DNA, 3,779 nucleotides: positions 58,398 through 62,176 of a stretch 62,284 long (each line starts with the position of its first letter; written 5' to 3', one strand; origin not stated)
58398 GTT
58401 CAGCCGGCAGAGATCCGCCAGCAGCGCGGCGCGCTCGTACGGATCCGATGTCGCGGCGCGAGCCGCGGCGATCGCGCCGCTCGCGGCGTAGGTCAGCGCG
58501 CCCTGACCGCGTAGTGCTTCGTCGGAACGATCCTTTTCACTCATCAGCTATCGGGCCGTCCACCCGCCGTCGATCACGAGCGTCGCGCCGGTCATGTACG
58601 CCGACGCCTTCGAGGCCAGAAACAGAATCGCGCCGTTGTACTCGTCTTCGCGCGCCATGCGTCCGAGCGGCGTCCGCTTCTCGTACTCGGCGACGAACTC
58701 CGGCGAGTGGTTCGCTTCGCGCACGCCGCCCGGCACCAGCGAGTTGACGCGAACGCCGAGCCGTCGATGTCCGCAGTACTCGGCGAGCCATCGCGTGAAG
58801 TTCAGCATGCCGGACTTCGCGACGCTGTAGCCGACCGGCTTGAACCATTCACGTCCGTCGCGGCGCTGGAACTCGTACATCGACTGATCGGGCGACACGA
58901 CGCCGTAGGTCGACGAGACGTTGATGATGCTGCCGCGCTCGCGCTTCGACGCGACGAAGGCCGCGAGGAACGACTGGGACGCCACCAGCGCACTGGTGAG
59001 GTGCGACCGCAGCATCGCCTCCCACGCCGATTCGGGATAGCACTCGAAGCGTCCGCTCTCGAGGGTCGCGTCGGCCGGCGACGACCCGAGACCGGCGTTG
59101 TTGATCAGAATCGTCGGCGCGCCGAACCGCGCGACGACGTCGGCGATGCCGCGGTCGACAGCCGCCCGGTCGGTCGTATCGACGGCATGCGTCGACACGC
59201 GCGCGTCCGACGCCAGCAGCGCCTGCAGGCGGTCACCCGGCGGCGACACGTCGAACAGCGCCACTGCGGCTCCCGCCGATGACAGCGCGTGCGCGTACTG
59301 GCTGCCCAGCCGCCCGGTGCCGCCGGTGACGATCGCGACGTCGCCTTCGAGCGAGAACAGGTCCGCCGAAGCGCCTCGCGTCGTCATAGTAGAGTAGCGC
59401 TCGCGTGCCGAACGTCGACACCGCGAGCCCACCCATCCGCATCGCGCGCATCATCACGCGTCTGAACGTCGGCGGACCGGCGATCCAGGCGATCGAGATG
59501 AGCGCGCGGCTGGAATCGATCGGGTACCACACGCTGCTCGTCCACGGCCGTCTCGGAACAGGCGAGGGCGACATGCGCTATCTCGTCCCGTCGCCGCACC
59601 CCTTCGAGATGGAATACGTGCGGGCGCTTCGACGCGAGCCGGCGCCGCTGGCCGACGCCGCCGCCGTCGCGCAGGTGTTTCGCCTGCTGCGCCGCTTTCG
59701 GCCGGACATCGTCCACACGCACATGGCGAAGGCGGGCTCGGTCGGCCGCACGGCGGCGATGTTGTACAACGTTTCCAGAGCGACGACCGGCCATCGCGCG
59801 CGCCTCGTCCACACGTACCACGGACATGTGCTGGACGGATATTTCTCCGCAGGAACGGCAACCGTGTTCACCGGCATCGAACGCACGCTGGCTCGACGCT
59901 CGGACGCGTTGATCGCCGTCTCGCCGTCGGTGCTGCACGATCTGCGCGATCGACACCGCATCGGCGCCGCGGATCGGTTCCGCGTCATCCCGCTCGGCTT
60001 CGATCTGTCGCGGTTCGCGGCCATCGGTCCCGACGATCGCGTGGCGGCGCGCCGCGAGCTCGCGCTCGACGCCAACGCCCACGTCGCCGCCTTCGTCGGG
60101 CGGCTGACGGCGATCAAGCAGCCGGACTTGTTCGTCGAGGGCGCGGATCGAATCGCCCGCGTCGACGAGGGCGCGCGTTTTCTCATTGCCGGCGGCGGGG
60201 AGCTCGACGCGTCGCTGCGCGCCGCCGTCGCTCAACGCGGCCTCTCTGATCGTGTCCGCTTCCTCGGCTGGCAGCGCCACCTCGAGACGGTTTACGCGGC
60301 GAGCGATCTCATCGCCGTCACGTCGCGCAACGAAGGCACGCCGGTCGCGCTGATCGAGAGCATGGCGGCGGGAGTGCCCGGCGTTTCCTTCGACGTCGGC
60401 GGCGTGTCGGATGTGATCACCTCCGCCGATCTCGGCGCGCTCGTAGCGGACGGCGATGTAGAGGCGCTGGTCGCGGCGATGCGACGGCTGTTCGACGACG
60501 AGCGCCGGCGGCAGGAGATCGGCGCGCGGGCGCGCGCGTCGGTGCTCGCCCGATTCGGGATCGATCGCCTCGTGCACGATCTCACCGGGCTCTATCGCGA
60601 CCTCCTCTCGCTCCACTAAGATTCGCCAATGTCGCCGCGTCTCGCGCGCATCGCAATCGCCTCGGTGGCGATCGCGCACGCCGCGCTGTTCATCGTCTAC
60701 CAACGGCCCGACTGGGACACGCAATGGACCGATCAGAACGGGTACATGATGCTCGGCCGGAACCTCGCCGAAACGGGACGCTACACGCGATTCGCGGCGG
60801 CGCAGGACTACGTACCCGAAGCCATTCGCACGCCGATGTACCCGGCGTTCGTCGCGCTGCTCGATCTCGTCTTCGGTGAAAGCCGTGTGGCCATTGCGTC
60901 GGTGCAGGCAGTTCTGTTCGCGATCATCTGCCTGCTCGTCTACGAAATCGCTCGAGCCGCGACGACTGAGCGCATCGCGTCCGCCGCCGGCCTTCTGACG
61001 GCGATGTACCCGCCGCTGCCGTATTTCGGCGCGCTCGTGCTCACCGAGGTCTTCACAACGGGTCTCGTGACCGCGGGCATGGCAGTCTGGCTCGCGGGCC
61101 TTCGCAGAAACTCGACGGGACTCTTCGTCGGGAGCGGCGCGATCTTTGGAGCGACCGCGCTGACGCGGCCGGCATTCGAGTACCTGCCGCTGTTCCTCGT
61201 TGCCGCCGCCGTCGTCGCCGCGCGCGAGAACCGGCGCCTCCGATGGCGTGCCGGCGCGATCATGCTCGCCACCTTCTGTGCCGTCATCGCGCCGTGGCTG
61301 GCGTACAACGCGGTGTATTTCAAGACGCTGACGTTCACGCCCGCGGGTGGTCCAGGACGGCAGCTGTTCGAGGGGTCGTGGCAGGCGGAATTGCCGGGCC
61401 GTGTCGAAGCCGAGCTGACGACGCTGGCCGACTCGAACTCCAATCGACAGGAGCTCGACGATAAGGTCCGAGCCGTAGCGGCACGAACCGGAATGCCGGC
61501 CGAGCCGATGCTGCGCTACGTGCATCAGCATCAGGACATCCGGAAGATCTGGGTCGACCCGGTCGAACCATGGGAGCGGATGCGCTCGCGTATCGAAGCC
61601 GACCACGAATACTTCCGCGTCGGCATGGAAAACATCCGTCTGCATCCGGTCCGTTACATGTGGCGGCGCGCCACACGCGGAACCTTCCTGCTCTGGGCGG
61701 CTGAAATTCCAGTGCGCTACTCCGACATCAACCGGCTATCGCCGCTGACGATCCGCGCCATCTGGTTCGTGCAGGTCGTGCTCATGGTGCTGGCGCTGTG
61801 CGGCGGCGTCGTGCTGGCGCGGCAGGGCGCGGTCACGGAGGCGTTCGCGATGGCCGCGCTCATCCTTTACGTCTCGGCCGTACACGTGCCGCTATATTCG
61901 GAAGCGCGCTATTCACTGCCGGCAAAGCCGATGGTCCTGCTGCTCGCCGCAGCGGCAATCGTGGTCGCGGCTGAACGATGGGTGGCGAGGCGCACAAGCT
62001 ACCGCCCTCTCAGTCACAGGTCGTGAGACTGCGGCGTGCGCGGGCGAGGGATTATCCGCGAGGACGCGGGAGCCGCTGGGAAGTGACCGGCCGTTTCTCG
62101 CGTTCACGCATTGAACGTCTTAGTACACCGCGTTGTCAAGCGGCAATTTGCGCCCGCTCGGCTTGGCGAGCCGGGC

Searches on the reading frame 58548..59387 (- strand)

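Call 43: search_protein_families(library=pfam, proteins=[window:58548-59387:-], max_evalue=0.0001)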
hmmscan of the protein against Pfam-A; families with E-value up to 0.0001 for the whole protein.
window:58548-59387:- (279 aa): 4 families
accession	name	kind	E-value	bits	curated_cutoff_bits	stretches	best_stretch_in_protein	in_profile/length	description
PF13561.12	adh_short_C2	-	1.5e-35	123.3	27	2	186-277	142-236/236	Enoyl-(Acyl carrier protein) reductase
PF00106.31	adh_short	-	5.7e-28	98.2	26.6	1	17-171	2-149/195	short chain dehydrogenase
PF08659.16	KR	-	9.9e-06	26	22.6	1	19-92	4-83/180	KR domain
PF01370.27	Epimerase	-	1.3e-05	25.2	20.9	1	19-104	2-78/240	NAD dependent epimerase/dehydratase family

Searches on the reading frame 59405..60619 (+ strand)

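Call 44: search_protein_families(library=pfam, proteins=[window:59405-60619:+], max_evalue=0.0001)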
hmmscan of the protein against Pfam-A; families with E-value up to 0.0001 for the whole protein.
window:59405-60619:+ (404 aa): 6 families
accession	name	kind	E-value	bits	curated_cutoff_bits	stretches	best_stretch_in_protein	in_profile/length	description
PF00534.26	Glycos_transf_1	-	6.2e-34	117.4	26.4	1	215-377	5-170/172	Glycosyl transferases group 1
PF13692.12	Glyco_trans_1_4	-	1.4e-31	110.1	27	1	227-365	3-142/142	Glycosyl transferases group 1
PF13439.12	Glyco_transf_4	-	1.3e-21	77.8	28.5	1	22-203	1-170/170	Glycosyltransferase Family 4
PF13579.12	Glyco_trans_4_4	-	7.5e-18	65.8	29.7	1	23-198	1-158/158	Glycosyl transferase 4-like domain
PF13524.12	Glyco_trans_1_2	-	3.8e-06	27.3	25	1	255-391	13-140/144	Glycosyl transferase-like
PF20706.3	GT4-conflict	-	4.6e-06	26.3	26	1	87-361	69-338/385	Family 4 Glycosyltransferase in conflict systems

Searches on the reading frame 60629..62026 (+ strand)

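Call 44: search_protein_families(library=pfam, proteins=[window:60629-62026:+], max_evalue=0.0001)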
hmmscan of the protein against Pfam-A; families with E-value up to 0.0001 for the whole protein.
window:60629-62026:+ (465 aa): 1 family
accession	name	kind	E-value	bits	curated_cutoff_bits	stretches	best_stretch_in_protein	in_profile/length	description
PF13231.12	PMT_2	-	1.7e-11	45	26.1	1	68-226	3-160/160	Dolichyl-phosphate-mannose-protein mannosyltransferase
